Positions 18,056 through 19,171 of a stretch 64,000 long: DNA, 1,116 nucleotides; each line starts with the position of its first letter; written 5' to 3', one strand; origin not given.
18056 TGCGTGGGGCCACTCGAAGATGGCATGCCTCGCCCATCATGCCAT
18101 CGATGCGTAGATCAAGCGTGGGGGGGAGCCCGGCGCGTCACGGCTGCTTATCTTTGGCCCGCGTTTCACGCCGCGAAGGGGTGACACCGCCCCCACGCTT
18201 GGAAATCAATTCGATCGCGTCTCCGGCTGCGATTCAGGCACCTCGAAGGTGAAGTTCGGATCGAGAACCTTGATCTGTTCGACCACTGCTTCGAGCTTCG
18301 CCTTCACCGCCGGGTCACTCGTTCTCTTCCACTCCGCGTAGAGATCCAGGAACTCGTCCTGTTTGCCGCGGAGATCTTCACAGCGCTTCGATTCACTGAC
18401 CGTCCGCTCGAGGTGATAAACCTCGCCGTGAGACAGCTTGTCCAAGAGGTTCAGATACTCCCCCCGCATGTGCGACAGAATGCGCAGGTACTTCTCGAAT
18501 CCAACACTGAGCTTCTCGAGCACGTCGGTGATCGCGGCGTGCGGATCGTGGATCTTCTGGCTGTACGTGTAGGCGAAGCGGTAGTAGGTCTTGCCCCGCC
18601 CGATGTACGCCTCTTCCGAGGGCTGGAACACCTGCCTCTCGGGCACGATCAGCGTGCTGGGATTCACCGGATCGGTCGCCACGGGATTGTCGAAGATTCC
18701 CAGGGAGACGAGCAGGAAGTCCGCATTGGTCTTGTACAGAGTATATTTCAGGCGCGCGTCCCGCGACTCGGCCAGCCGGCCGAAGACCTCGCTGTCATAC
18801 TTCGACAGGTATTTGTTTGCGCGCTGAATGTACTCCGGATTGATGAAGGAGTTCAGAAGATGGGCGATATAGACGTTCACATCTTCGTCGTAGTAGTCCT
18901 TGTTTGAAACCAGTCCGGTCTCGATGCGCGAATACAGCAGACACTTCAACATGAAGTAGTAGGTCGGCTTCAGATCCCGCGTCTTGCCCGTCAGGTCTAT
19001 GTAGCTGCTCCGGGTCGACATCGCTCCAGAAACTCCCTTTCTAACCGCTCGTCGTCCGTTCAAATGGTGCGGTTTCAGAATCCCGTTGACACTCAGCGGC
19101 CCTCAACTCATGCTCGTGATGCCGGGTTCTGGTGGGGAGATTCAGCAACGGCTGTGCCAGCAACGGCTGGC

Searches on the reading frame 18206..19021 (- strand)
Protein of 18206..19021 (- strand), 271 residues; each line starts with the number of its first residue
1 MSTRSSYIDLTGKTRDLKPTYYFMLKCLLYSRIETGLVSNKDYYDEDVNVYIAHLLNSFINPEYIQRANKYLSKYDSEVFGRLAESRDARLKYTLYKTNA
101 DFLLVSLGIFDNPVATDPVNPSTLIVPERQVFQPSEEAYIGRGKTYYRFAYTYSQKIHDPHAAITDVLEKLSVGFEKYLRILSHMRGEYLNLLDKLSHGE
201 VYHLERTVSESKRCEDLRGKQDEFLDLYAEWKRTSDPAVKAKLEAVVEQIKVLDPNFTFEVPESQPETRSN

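Call 42: search_protein_families(library=pfam, proteins=[window:18206-19021:-], max_evalue=0.1)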
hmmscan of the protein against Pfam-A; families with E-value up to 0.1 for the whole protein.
window:18206-19021:- (271 aa): 0 families

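Call 61: search_solved_structures(query=window:18206-19021:-, max_evalue=1)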
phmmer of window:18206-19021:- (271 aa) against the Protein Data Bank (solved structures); distinct sequences matched with E-value up to 1: 0.

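Call 62: search_protein_families(library=ncbifam, proteins=[window:18206-19021:-], max_evalue=0.01)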
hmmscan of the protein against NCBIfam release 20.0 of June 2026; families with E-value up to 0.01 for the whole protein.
window:18206-19021:- (271 aa): 0 families
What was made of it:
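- Tried and rejected: Function of the 271-aa gene behind the second promoter: no Pfam, NCBIfam or PDB match (calls 42, 61, 62).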
